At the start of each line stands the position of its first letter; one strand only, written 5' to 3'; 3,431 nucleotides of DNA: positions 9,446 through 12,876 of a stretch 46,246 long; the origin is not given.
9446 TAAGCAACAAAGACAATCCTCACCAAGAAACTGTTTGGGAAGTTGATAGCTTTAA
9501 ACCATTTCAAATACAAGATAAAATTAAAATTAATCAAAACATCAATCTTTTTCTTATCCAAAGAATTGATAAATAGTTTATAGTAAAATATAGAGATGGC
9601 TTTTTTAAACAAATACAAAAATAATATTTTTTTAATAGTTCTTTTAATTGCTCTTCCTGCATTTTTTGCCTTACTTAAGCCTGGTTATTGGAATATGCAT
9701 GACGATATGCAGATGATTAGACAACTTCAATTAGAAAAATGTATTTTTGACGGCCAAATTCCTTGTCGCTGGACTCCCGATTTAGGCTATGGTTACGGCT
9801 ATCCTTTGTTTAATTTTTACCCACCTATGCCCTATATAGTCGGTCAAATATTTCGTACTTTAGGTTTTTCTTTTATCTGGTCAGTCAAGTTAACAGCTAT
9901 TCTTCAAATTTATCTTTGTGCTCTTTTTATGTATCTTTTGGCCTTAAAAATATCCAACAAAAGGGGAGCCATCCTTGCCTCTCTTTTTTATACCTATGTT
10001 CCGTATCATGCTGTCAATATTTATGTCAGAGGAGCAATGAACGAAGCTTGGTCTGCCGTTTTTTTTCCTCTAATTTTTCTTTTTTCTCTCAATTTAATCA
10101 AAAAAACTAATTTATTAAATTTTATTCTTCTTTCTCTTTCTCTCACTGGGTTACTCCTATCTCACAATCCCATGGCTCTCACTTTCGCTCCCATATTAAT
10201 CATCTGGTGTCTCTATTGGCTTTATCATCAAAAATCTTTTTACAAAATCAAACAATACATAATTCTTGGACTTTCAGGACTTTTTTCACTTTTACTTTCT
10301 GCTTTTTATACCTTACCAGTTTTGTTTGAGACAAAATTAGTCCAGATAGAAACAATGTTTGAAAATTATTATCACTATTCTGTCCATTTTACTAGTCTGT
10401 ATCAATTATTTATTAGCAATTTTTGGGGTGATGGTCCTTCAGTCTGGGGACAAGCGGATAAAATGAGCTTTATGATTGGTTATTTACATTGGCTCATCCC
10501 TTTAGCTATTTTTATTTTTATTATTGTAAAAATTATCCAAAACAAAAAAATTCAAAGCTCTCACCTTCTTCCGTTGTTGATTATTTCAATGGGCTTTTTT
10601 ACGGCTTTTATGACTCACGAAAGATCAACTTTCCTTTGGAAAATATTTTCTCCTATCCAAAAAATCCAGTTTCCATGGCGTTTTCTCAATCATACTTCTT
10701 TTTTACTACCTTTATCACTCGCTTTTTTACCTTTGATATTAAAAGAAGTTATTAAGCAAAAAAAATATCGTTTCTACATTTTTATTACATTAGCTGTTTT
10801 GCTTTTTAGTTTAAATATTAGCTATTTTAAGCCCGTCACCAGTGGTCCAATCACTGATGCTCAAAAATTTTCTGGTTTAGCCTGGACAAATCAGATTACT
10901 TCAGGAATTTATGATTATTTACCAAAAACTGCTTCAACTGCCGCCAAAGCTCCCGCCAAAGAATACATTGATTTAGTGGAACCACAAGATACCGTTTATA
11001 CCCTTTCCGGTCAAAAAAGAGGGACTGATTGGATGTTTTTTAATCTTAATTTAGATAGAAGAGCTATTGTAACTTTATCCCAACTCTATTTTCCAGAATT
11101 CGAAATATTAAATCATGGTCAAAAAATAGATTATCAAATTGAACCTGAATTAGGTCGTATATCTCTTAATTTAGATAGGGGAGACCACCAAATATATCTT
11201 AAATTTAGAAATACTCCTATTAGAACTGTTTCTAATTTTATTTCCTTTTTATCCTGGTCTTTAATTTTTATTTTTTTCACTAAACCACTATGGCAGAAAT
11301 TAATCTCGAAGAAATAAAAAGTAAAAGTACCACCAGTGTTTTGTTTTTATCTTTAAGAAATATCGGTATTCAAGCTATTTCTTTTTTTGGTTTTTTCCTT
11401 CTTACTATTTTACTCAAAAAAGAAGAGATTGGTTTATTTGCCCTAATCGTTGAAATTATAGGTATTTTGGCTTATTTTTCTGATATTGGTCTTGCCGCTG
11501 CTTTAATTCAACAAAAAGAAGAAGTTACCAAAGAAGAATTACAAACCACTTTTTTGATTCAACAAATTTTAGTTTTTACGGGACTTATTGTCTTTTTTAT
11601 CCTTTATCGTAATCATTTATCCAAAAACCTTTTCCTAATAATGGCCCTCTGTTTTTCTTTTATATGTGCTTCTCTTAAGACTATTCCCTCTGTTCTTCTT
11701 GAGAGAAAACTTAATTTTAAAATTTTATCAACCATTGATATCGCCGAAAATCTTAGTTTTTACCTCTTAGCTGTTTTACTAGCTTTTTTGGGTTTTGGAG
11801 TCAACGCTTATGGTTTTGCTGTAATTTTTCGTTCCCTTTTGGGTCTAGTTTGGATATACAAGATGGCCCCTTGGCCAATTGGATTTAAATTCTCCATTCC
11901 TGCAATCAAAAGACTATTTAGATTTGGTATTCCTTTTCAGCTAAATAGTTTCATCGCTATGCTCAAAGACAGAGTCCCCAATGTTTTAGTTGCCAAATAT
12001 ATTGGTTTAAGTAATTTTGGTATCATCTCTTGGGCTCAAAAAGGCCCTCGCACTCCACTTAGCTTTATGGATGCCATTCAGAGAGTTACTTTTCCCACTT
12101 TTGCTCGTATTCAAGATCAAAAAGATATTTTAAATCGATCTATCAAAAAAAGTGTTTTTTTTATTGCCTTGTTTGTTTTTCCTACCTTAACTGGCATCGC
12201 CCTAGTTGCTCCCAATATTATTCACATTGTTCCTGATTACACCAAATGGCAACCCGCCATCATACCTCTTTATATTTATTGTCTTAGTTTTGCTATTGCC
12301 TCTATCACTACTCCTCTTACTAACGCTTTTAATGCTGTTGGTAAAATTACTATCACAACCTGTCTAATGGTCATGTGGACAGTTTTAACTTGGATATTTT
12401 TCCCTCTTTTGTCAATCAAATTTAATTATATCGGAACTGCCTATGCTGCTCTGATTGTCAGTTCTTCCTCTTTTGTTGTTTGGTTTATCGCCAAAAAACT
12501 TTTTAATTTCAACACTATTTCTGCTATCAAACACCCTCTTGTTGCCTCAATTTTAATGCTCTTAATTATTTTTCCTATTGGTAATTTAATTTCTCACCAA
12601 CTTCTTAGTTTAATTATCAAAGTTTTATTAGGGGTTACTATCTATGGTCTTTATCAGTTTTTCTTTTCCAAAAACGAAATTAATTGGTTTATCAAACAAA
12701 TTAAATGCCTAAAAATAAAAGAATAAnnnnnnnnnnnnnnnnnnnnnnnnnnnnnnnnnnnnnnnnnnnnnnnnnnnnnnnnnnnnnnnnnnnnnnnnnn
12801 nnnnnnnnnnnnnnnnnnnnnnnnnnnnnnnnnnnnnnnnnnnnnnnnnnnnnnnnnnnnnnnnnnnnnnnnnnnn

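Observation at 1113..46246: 45-kb glycosylation super-locus dominated by 16-18 GT-C membrane glycosyltransferases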

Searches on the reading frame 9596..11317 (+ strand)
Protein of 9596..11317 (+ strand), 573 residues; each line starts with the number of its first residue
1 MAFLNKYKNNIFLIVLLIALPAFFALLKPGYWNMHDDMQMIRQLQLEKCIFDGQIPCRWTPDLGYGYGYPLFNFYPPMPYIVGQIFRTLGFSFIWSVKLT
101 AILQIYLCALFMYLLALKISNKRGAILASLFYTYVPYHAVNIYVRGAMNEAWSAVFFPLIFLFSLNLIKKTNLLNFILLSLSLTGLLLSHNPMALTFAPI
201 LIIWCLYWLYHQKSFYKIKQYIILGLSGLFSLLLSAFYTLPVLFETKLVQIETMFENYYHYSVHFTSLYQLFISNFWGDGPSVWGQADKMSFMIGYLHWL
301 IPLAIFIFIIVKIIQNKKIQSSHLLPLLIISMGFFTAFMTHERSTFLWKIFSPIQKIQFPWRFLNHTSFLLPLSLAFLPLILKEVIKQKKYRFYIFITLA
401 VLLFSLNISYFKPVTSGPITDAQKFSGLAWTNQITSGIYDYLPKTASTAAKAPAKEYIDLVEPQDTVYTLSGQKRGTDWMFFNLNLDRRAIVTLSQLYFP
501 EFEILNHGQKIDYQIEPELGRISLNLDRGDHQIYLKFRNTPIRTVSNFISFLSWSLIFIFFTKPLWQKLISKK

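Call 5: search_protein_families(library=pfam, max_evalue=0.01, proteins=[window:9596-11317:+])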
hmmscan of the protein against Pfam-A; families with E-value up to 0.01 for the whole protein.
window:9596-11317:+ (573 aa): 1 family
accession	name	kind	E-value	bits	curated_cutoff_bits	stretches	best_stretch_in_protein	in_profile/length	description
PF13231.12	PMT_2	-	6.7e-05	23.6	26.1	1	76-229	3-151/160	Dolichyl-phosphate-mannose-protein mannosyltransferase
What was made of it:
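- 9596..11317 (+): g10. 573-aa GT-C, group D (with g28). Loop-1 motif HDDM. Conserved immediately upstream of Wzx. PMT_2 E 6.7e-5, below the cut-off (call 5).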

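Call 19: search_protein_families(library=ncbifam, max_evalue=0.01, proteins=[window:9596-11317:+])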
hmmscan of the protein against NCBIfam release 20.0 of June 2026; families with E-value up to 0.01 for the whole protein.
window:9596-11317:+ (573 aa): 0 families

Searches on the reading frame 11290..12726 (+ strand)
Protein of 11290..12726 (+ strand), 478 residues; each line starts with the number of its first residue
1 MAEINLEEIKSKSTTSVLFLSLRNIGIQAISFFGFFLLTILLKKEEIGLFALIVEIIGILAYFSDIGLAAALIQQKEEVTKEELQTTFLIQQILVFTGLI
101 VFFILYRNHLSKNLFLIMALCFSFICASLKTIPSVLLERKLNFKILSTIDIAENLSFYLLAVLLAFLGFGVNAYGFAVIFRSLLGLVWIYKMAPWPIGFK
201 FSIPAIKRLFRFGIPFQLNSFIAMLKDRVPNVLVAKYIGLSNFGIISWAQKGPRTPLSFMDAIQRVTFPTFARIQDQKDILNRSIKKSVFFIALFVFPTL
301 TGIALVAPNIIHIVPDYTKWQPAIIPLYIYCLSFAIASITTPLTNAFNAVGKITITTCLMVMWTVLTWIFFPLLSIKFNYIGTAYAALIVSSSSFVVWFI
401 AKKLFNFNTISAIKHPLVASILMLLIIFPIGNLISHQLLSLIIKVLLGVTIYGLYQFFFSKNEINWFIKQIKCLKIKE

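Call 6: search_protein_families(library=pfam, max_evalue=0.01, proteins=[window:11290-12726:+])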
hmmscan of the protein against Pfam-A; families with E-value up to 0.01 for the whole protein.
window:11290-12726:+ (478 aa): 2 families
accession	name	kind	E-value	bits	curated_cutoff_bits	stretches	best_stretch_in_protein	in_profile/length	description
PF13440.11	Polysacc_synt_3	-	2.6e-46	158.7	23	1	38-314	2-283/293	Polysaccharide biosynthesis protein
PF01943.22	Polysacc_synt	-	1.5e-20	74.2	28.2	1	16-275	4-274/274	Polysaccharide biosynthesis protein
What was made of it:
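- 11290..12726 (+): g11. Wzx-type (MOP/PST) lipid-linked glycan flippase. Overlaps the start of g12 by 22 nt. Polysacc_synt_3 E 2.6e-46 and Polysacc_synt E 1.5e-20 (call 6).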
